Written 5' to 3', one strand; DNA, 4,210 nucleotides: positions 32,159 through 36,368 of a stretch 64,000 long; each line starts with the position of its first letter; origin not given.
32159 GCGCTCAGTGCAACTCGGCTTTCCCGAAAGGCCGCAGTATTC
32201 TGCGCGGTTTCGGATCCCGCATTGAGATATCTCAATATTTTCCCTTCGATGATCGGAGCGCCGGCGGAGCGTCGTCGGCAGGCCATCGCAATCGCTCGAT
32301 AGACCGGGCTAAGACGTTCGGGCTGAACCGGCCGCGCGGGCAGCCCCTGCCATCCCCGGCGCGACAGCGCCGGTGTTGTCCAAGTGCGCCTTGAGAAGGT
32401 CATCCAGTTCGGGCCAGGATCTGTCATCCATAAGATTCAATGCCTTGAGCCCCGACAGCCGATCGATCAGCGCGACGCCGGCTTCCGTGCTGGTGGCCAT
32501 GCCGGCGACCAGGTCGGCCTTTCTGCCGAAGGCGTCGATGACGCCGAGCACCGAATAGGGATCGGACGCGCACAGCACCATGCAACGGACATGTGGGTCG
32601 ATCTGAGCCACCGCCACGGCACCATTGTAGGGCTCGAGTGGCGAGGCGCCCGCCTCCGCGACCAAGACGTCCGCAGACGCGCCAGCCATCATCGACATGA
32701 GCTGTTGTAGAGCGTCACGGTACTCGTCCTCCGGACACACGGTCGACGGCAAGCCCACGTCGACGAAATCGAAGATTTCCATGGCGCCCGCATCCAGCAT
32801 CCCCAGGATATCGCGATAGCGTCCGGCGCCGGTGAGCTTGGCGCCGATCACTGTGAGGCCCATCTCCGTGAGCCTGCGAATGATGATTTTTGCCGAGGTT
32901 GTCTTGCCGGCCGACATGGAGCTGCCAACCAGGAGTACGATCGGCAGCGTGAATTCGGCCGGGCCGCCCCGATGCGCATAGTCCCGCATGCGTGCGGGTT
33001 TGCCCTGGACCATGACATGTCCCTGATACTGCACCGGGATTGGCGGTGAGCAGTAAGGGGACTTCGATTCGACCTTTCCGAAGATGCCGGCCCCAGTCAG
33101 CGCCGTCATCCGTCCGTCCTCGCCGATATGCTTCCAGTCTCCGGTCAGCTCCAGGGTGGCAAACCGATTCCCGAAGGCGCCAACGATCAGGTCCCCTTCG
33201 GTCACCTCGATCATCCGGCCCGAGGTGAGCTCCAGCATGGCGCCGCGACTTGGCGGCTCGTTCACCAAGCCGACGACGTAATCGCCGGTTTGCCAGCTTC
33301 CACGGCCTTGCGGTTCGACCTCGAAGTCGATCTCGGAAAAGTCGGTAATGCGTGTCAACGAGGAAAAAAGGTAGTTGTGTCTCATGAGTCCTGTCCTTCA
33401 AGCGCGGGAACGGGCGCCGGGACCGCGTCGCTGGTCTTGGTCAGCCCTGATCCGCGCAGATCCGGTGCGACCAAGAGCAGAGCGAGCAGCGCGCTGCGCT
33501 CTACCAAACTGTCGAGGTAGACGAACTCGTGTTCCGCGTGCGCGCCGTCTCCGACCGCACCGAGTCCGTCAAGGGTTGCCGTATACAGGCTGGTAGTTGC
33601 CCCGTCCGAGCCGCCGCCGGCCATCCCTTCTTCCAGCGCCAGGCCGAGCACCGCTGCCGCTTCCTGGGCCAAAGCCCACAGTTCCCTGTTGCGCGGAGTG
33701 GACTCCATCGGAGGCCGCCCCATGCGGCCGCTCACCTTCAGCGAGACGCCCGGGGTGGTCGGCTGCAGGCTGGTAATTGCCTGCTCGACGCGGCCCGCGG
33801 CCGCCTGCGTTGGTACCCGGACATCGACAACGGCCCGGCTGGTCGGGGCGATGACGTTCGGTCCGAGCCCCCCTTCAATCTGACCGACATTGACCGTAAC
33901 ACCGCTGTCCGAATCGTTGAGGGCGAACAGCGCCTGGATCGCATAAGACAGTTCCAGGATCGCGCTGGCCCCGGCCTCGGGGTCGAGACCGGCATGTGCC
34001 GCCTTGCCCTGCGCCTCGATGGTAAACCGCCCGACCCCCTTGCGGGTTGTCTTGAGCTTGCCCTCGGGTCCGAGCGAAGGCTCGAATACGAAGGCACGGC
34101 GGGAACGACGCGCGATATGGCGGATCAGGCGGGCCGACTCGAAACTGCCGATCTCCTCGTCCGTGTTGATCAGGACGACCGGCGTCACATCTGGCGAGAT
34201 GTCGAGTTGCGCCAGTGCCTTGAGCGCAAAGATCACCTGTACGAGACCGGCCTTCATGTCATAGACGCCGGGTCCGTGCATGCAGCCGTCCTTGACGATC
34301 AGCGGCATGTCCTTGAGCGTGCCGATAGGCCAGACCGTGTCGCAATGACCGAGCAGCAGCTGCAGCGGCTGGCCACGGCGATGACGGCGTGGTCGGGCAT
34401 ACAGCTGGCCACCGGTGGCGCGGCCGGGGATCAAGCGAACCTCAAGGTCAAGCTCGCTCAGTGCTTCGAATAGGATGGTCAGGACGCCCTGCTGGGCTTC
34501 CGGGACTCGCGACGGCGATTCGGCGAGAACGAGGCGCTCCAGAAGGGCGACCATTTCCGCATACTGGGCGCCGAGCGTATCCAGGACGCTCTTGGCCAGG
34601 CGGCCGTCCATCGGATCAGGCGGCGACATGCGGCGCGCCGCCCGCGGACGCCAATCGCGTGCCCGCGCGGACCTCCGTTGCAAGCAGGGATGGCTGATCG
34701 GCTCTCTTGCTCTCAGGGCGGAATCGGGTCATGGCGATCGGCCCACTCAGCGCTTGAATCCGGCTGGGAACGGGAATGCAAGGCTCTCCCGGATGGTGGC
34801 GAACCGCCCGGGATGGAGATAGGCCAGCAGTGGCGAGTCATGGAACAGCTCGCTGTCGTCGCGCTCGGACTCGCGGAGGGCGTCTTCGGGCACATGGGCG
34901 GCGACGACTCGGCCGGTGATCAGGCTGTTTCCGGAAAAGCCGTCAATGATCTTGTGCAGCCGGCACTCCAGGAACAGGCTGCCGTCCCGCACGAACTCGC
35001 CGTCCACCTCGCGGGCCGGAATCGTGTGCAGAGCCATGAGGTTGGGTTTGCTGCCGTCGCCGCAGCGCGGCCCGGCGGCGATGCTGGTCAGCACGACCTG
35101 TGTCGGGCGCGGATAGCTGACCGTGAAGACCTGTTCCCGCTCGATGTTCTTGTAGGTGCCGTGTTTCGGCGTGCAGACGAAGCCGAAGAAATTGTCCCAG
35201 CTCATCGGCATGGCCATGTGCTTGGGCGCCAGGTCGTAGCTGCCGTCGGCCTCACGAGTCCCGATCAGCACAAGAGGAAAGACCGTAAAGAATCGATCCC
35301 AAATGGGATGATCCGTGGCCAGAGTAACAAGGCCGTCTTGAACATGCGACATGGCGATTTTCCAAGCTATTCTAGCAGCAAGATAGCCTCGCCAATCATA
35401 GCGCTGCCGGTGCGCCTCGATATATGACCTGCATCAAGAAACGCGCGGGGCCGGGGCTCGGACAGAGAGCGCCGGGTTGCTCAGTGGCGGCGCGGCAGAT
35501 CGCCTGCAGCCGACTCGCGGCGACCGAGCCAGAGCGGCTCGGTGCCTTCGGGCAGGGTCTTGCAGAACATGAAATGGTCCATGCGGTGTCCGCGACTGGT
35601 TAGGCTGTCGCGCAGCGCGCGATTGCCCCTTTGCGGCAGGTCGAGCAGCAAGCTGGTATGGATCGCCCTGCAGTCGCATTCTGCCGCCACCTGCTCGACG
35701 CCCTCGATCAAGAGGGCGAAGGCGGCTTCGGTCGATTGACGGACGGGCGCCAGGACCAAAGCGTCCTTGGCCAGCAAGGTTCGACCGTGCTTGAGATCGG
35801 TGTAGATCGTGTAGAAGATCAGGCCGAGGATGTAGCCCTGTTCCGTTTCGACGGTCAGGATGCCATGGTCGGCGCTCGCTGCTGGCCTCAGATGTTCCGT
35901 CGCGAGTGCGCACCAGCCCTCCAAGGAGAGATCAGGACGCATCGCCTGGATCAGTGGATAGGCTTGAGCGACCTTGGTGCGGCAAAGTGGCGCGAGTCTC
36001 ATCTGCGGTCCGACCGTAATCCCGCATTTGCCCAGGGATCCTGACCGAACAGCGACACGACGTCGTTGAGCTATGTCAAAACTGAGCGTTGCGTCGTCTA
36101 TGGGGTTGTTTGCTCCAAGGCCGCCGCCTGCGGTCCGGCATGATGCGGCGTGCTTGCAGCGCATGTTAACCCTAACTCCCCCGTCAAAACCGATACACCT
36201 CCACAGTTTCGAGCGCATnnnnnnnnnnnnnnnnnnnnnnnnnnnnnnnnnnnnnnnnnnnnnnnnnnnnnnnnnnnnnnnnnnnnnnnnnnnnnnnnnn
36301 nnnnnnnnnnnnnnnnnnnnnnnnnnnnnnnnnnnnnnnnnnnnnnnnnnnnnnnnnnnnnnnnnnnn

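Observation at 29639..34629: Predicted operon of M20 peptidase, P-loop protein, two CBS proteins and a 2-phosphoglycerate-kinase-like protein, with a FixK box and a neighbouring histidine phosphatase: a possible bacterial (cyclic) 2,3-diphosphoglycerate-type pathway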

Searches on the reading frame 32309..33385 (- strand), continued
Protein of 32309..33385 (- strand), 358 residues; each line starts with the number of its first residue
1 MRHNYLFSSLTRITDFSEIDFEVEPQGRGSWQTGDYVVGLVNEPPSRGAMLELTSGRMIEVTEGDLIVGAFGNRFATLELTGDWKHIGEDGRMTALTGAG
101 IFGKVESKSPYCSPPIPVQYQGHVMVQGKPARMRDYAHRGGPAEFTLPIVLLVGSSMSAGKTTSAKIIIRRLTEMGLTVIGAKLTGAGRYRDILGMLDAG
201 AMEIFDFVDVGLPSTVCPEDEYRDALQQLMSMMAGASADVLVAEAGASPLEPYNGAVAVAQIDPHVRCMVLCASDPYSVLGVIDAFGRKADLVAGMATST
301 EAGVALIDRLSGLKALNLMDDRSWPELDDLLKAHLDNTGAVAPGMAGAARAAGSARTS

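Call 92: search_protein_families(library=ncbifam, proteins=[L177:3901-4983:+, L177:1612-2817:+, L177:4964-6508:+, L177:338-1324:+, L173:5132-6004:+, L173:7081-8136:-], max_evalue=1e-10)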
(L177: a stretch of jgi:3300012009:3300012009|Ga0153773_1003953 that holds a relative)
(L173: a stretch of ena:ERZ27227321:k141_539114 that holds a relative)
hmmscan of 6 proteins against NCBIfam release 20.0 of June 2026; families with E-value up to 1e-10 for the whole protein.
L177:3901-4983:+ (360 aa): 16 families
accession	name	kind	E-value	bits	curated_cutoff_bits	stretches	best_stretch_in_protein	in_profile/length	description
NF003384.0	PRK04523.1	equivalog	4.7e-123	410.5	288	1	15-355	3-335/336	N-acetylornithine carbamoyltransferase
NF001986.0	PRK00779.1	subfamily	2.8e-60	204.1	306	2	133-354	97-305/307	ornithine carbamoyltransferase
TIGR00658.1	orni_carb_tr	equivalog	8.8e-59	199.1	280.85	1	18-353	3-303/304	ornithine carbamoyltransferase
TIGR04384.1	putr_carbamoyl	exception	1.4e-51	175.6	500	1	18-357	2-311/330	putrescine carbamoyltransferase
NF011380.0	PRK14805.1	equivalog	1.6e-50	171.9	421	1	16-354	2-301/302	ornithine carbamoyltransferase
NF005538.0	PRK07200.1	equivalog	2.4e-32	112.4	453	1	2-319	8-336/396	knotted carbamoyltransferase YgeW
TIGR03316.1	ygeW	equivalog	4.5e-31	108.1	500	1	5-325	8-340/391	knotted carbamoyltransferase YgeW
NF003286.0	PRK04284.1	subfamily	3e-29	102.2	515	1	13-352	4-329/332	ornithine carbamoyltransferase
NF002032.1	PRK00856.1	equivalog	8e-26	90.9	263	1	147-352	106-296/297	aspartate carbamoyltransferase catalytic subunit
NF009213.0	PRK12562.1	subfamily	1.3e-25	90.5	559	1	147-352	111-331/334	ornithine carbamoyltransferase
NF011379.0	PRK14804.1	equivalog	2.4e-25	89.3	373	1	146-353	107-309/311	ornithine carbamoyltransferase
TIGR00670.1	asp_carb_tr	equivalog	2.6e-25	89.2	236.95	1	19-353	4-303/304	aspartate carbamoyltransferase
NF002470.0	PRK01713.1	equivalog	1.1e-24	87.5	545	1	14-319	6-280/334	ornithine carbamoyltransferase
NF008853.0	PRK11891.1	equivalog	3.6e-14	52.2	560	1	47-354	124-399/430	aspartate carbamoyltransferase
NF010387.0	PRK13814.1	equivalog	2e-12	46.6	660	0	18-100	8-91/310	aspartate carbamoyltransferase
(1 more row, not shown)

L177:1612-2817:+ (401 aa): 6 families
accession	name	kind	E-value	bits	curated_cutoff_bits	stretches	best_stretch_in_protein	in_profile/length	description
NF003385.0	PRK04527.1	equivalog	8.2e-111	370.4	603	1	2-394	4-395/401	argininosuccinate synthase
NF001770.0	PRK00509.1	equivalog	2.5e-103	346.2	334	1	2-395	5-398/401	argininosuccinate synthase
TIGR00032.1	argG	equivalog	5.4e-102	342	268.2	1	4-391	2-389/394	argininosuccinate synthase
NF010392.0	PRK13820.1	equivalog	2.7e-92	309.8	512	1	2-395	3-392/395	argininosuccinate synthase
NF003779.0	PRK05370.1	equivalog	2.5e-31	109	657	1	4-345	14-368/448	argininosuccinate synthase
NF038212.1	argG_rel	exception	4.3e-31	108.1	425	1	3-351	16-361/381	argininosuccinate synthase-related protein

L177:4964-6508:+ (514 aa): 13 families
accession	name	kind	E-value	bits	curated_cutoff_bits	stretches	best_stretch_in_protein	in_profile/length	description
TIGR00838.1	argH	equivalog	7.2e-120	401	279.5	1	14-462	19-454/455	argininosuccinate lyase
NF008964.0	PRK12308.1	equivalog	2e-88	297.4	657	1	15-464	22-458/624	argininosuccinate lyase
NF052535.1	CoM_syn_XcbC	exception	8.8e-62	209.4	575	1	26-483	39-486/495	2-phosphosulfolactate phosphatase XcbC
NF005218.0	PRK06705.1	equivalog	1.9e-60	205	883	1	30-485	45-494/502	argininosuccinate lyase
NF002563.0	PRK02186.1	subfamily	4.6e-55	187.3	625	1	31-488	446-882/890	argininosuccinate lyase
NF005000.0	PRK06389.1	equivalog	1.4e-33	116.7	388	1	14-389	23-380/434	argininosuccinate lyase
TIGR02426.1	protocat_pcaB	equivalog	3.7e-21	75.4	355.75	1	69-298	67-288/338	3-carboxy-cis,cis-muconate cycloisomerase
NF006554.0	PRK09053.1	equivalog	3.8e-20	72.1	595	1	95-434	103-431/453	3-carboxy-cis,cis-muconate cycloisomerase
TIGR00928.1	purB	equivalog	1.9e-19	69.8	326.2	1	80-433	77-421/436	adenylosuccinate lyase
NF052536.2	CoM_syn_XcbD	exception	8.5e-19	67.6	600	1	38-417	44-418/443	3-sulfopropionylcysteine synthase XcbD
NF006500.1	PRK08937.2-4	subfamily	9.3e-18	64.2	626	1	81-359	87-360/448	adenylosuccinate lyase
NF008909.0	PRK12273.1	subfamily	1.6e-12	47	510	1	95-374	137-419/474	aspartate ammonia-lyase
NF004631.0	PRK05975.1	equivalog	1.8e-12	46.9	371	1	38-291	45-288/352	3-carboxy-cis,cis-muconate cycloisomerase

L177:338-1324:+ (328 aa): 21 families
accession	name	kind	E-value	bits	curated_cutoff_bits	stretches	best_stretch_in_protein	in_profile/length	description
NF009714.1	PRK13243.1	equivalog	7e-57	193.2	455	1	57-301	55-301/332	glyoxylate reductase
TIGR01327.1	PGDH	equivalog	5.7e-56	190.4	454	1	35-300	27-288/525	phosphoglycerate dehydrogenase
NF005069.0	PRK06487.1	equivalog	4.9e-49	167.1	448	1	40-316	40-314/320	2-hydroxyacid dehydrogenase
NF011938.0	PRK15409.1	equivalog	1.9e-46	158.6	492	1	39-297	36-293/324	glyoxylate/hydroxypyruvate reductase GhrB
NF006263.0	PRK08410.1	equivalog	6.6e-46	157.1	389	1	40-312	34-306/311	D-2-hydroxyacid dehydrogenase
NF005750.0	PRK07574.1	equivalog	1.6e-45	155.8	329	1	59-300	104-344/386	NAD-dependent formate dehydrogenase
NF008759.0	PRK11790.1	equivalog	3.5e-45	154.4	404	1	30-297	36-301/410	phosphoglycerate dehydrogenase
NF041369.1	Dhydh_Halo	equivalog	2.2e-38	132.2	400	1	63-314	49-296/305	D-2-hydroxyacid dehydrogenase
NF000492.1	vanH_gen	exception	6.2e-38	130.6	540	1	68-269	65-255/312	D-lactate dehydrogenase VanH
NF005387.0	PRK06932.1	equivalog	5.1e-35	120.9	492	1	59-311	55-308/314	2-hydroxyacid dehydrogenase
NF001309.0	PRK00257.1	equivalog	3.4e-34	118.4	434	1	142-294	110-259/379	4-phosphoerythronate dehydrogenase PdxB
NF000151.1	vanH-Ac1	exception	2.3e-31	109.4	750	1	70-308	103-343/351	D-lactate dehydrogenase VanH-Ac1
NF000128.1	vanH-Sc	exception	5.5e-31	107.9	650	1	57-269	72-275/337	D-lactate dehydrogenase VanH-Sc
NF005027.0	PRK06436.1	equivalog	1.5e-29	103.1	261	1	69-317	49-284/303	2-hydroxyacid dehydrogenase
NF006374.0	PRK08605.1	subfamily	2.8e-29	102.2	356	1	71-269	71-266/332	D-lactate dehydrogenase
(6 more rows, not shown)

L173:5132-6004:+ (290 aa): 12 families
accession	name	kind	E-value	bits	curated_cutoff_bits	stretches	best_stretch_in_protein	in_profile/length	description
TIGR00768.1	rimK_fam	subfamily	1.4e-60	205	143.4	1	3-284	2-276/276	RimK family alpha-L-glutamate ligase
TIGR02144.1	LysX_arch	equivalog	3.4e-58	197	275.6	1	3-290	1-281/281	lysine biosynthesis protein LysX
NF040720.1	MptN_Meth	equivalog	1.4e-55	188.4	350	1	3-284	2-290/291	tetrahydromethanopterin:alpha-L-glutamate ligase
TIGR04356.1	grasp_GAK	hypoth_equivalog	3.4e-30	105.1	300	1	3-286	2-285/287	GAK system ATP-grasp enzyme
NF007764.0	PRK10446.1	equivalog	3.4e-28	98.8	331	1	1-286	1-288/300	30S ribosomal protein S6--L-glutamate ligase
TIGR04443.1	F420_CofF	equivalog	4.3e-28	98.2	300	1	73-271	66-266/283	coenzyme gamma-F420-2:alpha-L-glutamate ligase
TIGR02068.2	cya_phycin_syn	equivalog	4.7e-18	64.6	850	1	96-204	210-317/862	cyanophycin synthetase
NF010623.0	PRK14016.1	subfamily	4.5e-16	58.2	877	1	94-204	209-318/871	cyanophycin synthetase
NF003573.0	PRK05246.1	equivalog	1.8e-13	49.9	272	1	77-260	102-283/316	glutathione synthase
TIGR01380.1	glut_syn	equivalog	6.3e-12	45.1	299.05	1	76-247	100-273/312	glutathione synthase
NF009402.0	PRK12767.1-1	equivalog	2.3e-11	43.1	218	1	81-261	96-274/329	carbamoyl phosphate synthase-like protein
NF009110.0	PRK12458.1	subfamily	4.5e-11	42.4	408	1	84-230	120-272/349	glutathione synthetase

L173:7081-8136:- (351 aa): 0 families

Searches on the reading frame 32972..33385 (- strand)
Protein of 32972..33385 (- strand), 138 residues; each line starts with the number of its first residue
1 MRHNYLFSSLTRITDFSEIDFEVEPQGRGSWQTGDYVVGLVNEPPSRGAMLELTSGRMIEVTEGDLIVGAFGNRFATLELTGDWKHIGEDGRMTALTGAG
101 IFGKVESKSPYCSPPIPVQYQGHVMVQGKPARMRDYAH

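Call 65: predict_structure(alignment_id=A3)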
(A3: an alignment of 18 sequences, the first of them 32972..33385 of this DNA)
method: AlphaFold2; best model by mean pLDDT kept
length: 138 residues; sequences in the alignment: 18
mean_pLDDT: 93.3   pTM: 0.88
mean pLDDT of the five models: 93.3, 92.0, 90.5, 88.1, 85.2
residues with pLDDT >= 90: 117; 70-90: 19; 50-70: 1; < 50: 1
segments of 3 or more residues with pLDDT < 50: none
pLDDT, mean of each block of 10 residues (from residue 1): 83 93 96 98 88 96 96 90 96 96 95 93 97 90
secondary structure, 60 per line:
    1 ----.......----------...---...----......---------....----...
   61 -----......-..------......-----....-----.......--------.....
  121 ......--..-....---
elements in order: E5-8 E22-24 E35-40 E50-53 E58-60 E66-71 E81-83 E92-95 E101-107 E116-126

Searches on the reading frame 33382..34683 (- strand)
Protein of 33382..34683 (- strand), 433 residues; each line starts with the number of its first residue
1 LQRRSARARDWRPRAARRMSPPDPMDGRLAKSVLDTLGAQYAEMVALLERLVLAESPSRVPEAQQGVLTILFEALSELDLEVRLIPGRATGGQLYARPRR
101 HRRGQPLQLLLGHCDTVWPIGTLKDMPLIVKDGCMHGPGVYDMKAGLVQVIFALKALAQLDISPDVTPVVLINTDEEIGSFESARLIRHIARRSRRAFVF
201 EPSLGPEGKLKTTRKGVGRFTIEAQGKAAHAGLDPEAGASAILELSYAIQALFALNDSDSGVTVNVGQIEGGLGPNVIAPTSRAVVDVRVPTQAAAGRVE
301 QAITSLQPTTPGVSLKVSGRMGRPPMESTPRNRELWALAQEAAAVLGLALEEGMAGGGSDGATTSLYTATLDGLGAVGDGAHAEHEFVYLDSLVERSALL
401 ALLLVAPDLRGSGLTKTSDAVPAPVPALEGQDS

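Call 3: search_protein_families(library=pfam, proteins=[window:33382-34683:-], max_evalue=0.01)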
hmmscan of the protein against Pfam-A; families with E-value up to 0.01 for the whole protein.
window:33382-34683:- (433 aa): 2 families
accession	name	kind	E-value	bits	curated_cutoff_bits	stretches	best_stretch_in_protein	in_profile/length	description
PF01546.33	Peptidase_M20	-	8.8e-27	94.8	24.6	1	109-404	1-204/206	Peptidase family M20/M25/M40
PF07687.19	M20_dimer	-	1.3e-17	64.1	21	1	213-305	2-97/107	Peptidase dimerisation domain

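Call 4: search_protein_families(library=ncbifam, proteins=[window:33382-34683:-], max_evalue=0.01)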
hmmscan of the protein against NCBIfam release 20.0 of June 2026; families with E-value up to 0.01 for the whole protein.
window:33382-34683:- (433 aa): 49 families (the best 25 are shown)
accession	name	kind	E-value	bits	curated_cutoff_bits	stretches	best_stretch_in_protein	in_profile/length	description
NF005602.0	PRK07338.1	equivalog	2.5e-76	256.9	357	1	31-405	8-397/409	hydrolase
NF004788.0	PRK06133.1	subfamily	3.2e-62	210.8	349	1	35-404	37-410/417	glutamate carboxypeptidase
NF005678.0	PRK07473.1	equivalog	3.6e-58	197.3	386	1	41-405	10-373/376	M20/M25/M40 family metallo-hydrolase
TIGR01910.1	DapE-ArgE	subfamily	6.1e-29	101.4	217.6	1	45-396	1-370/373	ArgE/DapE family deacylase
TIGR01892.1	AcOrn-deacetyl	equivalog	1.4e-21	77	297.7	1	48-401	3-362/365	acetylornithine deacetylase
NF005306.0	PRK06837.1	subfamily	6.2e-18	64.8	376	1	103-404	96-418/427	ArgE/DapE family deacylase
NF009557.0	PRK13009.1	equivalog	6.3e-18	65.1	284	1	44-395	5-362/377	succinyl-diaminopimelate desuccinylase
NF006399.0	PRK08651.1-2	equivalog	9.4e-16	57.8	381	1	103-252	64-213/405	succinyl-diaminopimelate desuccinylase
NF005710.0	PRK07522.1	subfamily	1.1e-14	54.4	412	1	42-306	8-282/391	acetylornithine deacetylase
TIGR01900.1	dapE-gram_pos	equivalog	2.1e-14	53.2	304.2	1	102-304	53-258/351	succinyl-diaminopimelate desuccinylase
TIGR01883.1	PepT-like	hypoth_equivalog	2.9e-14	52.8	274.25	1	63-395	18-351/361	peptidase T-like protein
NF006365.0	PRK08588.1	subfamily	6.9e-14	51.9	289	1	124-372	87-343/383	succinyl-diaminopimelate desuccinylase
TIGR01246.1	dapE_proteo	equivalog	1.6e-13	50.4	361.8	1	56-400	11-363/370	succinyl-diaminopimelate desuccinylase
NF006439.0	PRK08737.1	equivalog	3.8e-13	49.2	345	1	56-394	22-351/364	acetylornithine deacetylase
NF003474.0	PRK05111.1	equivalog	4.4e-13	48.9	460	1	59-303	27-278/383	acetylornithine deacetylase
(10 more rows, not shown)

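Call 61: search_solved_structures(query=window:33382-34629:-, max_evalue=1e-10)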
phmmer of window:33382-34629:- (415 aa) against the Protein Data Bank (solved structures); distinct sequences matched with E-value up to 1e-10: 5.
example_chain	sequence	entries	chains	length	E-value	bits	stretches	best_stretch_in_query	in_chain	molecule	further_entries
6xj5_A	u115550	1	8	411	3e-30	108.5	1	69-386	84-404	Carboxypeptidase G2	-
7m6u_A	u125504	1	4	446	3.1e-30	108.4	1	85-390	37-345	Carboxypeptidase G2 circular permuation pro-domain fusion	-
1cg2_A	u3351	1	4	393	4e-30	108.1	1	69-386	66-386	CARBOXYPEPTIDASE G2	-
3gb0_A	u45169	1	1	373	4e-13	52.1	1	63-383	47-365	Peptidase T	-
3rza_A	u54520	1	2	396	9.9e-11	44.2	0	88-375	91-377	tripeptidase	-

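Call 85: search_protein_families(library=padloc, proteins=[window:33382-34629:-], max_evalue=0.001)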
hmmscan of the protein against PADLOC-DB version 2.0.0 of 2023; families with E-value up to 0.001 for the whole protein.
window:33382-34629:- (415 aa): 0 families

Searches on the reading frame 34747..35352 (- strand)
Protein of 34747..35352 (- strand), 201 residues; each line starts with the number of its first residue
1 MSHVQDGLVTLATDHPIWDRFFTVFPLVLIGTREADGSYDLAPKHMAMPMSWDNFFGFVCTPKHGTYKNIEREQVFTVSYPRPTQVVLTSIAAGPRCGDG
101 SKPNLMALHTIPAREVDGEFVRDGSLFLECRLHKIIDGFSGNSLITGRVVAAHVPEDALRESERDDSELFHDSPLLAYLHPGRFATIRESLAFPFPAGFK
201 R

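Call 3: search_protein_families(library=pfam, proteins=[window:34747-35352:-], max_evalue=0.01)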
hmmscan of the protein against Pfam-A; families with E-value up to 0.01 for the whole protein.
window:34747-35352:- (201 aa): 1 family
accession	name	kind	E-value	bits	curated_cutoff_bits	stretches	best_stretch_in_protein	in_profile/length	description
PF01613.24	Flavin_Reduct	-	9.2e-14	52.3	27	1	26-174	7-141/153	Flavin reductase like domain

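Call 4: search_protein_families(library=ncbifam, proteins=[window:34747-35352:-], max_evalue=0.01)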
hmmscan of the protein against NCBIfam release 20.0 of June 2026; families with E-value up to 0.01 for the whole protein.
window:34747-35352:- (201 aa): 0 families

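Call 60: search_solved_structures(query=window:34747-35352:-, max_evalue=0.01)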
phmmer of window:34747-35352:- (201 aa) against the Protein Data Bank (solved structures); distinct sequences matched with E-value up to 0.01: 5.
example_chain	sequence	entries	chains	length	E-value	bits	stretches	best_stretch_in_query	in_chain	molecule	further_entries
1eje_A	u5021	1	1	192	2.2e-08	37.4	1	19-165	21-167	FMN-BINDING PROTEIN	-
4z85_A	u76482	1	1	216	0.00089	22.3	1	66-163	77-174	2-nitrobenzoate nitroreductase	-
2d5m_A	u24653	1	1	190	0.0026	20.8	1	26-198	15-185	flavoredoxin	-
2r6v_A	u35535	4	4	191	0.0043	20.1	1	49-154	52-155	Uncharacterized protein PH0856 | FMN-BINDING PROTEIN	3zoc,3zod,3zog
3e4v_A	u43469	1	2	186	0.0099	18.9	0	23-138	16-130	NADH:FMN oxidoreductase like protein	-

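Call 85: search_protein_families(library=padloc, proteins=[window:34747-35352:-], max_evalue=0.001)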
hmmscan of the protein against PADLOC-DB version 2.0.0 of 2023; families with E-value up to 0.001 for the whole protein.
window:34747-35352:- (201 aa): 0 families

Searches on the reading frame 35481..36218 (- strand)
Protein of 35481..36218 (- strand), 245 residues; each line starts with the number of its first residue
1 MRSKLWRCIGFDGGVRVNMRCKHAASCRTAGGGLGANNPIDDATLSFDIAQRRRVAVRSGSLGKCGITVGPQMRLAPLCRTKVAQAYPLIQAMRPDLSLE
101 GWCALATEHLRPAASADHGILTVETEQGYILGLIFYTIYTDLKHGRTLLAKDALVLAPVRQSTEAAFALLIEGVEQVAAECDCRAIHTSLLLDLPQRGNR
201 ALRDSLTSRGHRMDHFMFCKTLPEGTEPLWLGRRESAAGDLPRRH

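Call 3: search_protein_families(library=pfam, proteins=[window:35481-36218:-], max_evalue=0.01)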
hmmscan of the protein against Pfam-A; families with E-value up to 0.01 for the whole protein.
window:35481-36218:- (245 aa): 0 families

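Call 4: search_protein_families(library=ncbifam, proteins=[window:35481-36218:-], max_evalue=0.01)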
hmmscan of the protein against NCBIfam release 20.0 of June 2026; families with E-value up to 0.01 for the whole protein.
window:35481-36218:- (245 aa): 0 families
